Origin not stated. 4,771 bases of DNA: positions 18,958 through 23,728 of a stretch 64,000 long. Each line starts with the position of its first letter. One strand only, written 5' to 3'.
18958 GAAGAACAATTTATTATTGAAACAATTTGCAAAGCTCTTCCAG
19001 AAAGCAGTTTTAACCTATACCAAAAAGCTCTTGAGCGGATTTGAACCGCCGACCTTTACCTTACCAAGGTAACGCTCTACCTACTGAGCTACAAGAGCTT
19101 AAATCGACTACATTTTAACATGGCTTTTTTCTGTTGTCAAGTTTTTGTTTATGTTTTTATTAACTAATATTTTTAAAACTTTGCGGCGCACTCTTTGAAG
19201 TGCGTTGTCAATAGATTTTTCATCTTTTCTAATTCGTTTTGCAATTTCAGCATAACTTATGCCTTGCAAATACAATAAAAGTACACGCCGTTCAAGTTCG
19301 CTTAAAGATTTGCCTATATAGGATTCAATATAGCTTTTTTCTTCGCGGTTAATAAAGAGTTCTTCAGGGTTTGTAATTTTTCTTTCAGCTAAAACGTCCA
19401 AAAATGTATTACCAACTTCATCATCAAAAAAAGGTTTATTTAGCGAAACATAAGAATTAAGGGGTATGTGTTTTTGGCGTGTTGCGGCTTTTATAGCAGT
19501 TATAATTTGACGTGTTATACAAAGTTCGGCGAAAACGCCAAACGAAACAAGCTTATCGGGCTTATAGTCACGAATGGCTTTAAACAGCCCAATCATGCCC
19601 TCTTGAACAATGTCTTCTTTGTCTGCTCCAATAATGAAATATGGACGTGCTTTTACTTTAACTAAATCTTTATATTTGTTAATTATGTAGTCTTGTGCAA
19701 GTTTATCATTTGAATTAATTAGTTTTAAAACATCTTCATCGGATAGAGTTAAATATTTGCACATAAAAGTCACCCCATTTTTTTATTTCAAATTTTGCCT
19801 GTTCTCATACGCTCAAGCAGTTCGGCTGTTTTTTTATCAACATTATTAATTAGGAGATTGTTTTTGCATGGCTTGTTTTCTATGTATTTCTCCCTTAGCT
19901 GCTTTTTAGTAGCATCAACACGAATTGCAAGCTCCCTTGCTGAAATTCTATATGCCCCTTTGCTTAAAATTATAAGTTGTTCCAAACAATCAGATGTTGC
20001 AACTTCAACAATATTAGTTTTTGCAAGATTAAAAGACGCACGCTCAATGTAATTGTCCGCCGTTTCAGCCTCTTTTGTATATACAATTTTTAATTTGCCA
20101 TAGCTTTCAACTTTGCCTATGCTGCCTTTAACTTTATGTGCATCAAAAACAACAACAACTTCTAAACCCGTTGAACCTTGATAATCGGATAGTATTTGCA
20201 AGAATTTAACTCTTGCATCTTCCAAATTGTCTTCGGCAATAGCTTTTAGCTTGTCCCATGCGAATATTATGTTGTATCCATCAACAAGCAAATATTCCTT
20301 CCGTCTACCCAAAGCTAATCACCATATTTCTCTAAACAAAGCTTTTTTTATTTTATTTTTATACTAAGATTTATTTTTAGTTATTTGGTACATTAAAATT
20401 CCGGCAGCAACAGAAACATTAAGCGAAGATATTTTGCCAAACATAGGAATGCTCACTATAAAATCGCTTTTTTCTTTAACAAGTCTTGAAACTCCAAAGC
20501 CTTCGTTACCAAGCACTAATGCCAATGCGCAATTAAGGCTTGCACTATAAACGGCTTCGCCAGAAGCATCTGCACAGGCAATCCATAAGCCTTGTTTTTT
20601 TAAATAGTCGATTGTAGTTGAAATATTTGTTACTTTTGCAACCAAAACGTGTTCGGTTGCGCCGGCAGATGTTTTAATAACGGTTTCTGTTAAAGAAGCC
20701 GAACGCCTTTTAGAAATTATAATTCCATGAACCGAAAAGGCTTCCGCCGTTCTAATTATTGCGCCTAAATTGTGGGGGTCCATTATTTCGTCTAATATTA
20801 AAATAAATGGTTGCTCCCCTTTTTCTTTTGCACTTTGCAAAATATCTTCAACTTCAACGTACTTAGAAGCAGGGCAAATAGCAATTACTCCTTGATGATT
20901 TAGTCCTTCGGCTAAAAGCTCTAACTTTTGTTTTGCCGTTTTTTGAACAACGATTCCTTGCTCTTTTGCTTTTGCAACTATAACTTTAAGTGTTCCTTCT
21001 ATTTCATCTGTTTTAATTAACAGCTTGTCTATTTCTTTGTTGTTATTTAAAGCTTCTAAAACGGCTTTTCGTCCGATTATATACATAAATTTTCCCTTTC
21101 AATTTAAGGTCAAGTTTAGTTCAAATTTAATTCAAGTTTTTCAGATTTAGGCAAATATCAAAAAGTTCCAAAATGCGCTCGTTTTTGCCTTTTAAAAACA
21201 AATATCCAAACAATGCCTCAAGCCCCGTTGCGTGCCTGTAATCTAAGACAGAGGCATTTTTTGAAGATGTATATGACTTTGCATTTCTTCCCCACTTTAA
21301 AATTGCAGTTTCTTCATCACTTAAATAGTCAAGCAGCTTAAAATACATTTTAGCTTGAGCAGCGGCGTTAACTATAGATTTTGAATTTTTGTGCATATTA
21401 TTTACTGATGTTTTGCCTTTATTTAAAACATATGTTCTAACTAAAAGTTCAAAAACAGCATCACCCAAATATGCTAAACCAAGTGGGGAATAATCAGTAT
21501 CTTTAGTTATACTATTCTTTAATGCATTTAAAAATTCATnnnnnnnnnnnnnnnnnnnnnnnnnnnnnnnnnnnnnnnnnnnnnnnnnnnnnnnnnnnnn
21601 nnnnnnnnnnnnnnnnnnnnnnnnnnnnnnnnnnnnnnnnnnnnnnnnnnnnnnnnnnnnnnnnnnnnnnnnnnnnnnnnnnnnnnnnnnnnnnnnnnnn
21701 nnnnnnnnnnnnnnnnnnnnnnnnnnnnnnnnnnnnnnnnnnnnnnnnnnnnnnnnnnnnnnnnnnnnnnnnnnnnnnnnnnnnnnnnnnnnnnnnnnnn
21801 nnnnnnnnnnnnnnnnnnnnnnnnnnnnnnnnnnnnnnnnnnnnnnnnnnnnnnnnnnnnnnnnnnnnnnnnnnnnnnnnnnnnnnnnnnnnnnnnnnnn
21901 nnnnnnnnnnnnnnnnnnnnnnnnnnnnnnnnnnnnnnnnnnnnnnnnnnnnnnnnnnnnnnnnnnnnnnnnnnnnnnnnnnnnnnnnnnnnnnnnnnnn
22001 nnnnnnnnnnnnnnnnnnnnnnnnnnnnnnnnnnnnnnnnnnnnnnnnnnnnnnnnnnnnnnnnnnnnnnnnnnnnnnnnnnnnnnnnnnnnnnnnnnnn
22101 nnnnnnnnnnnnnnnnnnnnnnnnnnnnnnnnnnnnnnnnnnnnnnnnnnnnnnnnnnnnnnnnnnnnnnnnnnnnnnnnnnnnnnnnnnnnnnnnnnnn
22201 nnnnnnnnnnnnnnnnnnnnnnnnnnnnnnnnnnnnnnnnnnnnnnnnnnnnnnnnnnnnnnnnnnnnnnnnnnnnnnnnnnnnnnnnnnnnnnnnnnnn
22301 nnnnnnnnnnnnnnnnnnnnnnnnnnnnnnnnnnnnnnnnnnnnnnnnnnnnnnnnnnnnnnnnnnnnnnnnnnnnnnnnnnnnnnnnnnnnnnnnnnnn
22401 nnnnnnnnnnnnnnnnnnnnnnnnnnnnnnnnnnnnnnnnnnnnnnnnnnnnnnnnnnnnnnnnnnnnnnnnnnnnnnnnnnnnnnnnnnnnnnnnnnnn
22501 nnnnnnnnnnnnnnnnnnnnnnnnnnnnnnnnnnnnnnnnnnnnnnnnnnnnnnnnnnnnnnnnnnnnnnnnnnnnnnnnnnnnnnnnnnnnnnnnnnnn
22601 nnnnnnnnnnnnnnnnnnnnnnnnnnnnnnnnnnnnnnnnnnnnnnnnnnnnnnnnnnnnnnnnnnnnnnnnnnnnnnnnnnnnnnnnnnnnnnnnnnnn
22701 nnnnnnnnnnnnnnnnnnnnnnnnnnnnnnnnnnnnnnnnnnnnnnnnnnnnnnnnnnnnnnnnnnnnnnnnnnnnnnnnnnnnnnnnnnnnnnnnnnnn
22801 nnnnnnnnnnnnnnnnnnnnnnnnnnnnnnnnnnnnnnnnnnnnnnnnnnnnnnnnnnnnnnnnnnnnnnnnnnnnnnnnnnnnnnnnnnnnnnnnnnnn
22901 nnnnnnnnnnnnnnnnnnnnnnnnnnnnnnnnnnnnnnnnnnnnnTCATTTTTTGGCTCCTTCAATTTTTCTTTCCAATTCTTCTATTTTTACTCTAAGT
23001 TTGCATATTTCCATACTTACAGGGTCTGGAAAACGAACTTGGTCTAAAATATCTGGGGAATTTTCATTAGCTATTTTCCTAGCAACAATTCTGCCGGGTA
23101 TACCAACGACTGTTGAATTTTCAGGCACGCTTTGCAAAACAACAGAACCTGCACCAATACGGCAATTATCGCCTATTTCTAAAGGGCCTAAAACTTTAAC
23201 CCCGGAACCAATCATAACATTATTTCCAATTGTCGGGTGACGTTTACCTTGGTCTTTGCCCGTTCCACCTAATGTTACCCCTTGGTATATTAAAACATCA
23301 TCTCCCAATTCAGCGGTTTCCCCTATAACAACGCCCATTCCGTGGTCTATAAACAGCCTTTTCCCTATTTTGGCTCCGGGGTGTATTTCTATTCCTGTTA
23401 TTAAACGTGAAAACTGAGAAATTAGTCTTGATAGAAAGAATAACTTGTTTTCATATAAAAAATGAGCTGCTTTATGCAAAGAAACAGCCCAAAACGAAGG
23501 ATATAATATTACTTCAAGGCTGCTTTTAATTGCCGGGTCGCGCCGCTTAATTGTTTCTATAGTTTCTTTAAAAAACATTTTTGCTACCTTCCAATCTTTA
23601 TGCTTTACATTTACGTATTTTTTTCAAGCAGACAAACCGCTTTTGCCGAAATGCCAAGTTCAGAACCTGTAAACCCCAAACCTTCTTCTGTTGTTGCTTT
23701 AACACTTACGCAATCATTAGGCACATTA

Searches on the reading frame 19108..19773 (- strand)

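Call 71: search_protein_families(library=pfam, proteins=[window:19108-19773:-], max_evalue=0.01)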
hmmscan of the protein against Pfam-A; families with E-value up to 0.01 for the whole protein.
window:19108-19773:- (221 aa): 6 families
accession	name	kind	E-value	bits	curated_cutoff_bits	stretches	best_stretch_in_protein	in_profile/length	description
PF04542.20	Sigma70_r2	-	5.3e-13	49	24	1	31-99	2-70/71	Sigma-70 region 2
PF08281.18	Sigma70_r4_2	-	2.6e-09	37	25.7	1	156-198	10-53/54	Sigma-70, region 4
PF13551.12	HTH_29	-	0.00015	22.3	28.1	1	163-207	3-48/64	Winged helix-turn helix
PF13384.12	HTH_23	-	0.00076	19.7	24.6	1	162-196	7-42/50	Homeodomain-like domain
PF13936.12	HTH_38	-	0.0014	18.7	27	1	155-194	3-43/44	Helix-turn-helix domain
PF06056.18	Terminase_5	-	0.0078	16.6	20.3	0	162-197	4-39/58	Putative ATPase subunit of terminase (gpP-like)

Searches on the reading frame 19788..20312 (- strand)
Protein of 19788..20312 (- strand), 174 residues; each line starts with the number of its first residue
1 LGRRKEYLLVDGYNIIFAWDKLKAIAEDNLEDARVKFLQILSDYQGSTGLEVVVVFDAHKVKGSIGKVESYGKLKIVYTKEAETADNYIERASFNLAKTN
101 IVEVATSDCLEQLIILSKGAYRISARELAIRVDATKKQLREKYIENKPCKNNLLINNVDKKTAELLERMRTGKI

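Call 71: search_protein_families(library=pfam, proteins=[window:19788-20312:-], max_evalue=0.01)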
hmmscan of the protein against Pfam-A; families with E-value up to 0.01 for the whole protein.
window:19788-20312:- (174 aa): 1 family
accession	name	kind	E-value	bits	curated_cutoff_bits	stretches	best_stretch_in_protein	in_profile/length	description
PF05991.17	NYN_YacP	-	6.8e-51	173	24.6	1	8-170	1-165/166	YacP-like NYN domain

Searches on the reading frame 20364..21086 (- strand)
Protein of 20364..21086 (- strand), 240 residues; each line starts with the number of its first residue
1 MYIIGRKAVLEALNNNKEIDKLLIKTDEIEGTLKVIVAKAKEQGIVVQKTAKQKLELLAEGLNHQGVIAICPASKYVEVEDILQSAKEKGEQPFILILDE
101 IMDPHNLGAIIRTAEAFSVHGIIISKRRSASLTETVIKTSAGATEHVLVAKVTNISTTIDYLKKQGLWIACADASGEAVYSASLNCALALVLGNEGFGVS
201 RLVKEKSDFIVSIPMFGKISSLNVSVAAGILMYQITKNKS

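Call 71: search_protein_families(library=pfam, proteins=[window:20364-21086:-], max_evalue=0.01)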
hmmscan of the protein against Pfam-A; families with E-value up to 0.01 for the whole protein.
window:20364-21086:- (240 aa): 2 families
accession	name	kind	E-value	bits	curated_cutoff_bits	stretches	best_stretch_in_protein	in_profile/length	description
PF00588.24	SpoU_methylase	-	6.1e-44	150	29.7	1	94-233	2-142/142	SpoU rRNA Methylase family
PF08032.17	SpoU_sub_bind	-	4e-19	69.2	22.8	1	2-76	1-75/76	RNA 2'-O ribose methyltransferase substrate binding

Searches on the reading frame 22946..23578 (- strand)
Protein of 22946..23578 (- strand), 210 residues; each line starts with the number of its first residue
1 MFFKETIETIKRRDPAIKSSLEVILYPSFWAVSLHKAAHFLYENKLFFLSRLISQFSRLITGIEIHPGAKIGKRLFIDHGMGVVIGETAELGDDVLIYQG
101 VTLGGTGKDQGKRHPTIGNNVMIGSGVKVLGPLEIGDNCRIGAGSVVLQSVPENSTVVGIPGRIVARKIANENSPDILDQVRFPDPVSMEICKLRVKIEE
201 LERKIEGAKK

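Call 71: search_protein_families(library=pfam, proteins=[window:22946-23578:-], max_evalue=0.01)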
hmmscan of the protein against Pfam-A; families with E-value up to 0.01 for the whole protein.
window:22946-23578:- (210 aa): 3 families
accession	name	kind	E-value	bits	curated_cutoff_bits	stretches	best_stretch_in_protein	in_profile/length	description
PF00132.30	Hexapep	-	1.3e-17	63.1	27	2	114-147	1-34/36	Bacterial transferase hexapeptide (six repeats)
PF14602.12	Hexapep_2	-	7.7e-06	26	27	1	116-148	3-33/34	Hexapeptide repeat of succinyl-transferase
PF25084.1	LbH_EIF2B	-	0.00041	20.8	54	0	83-158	10-81/105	EIF2B subunit epsilon LbH domain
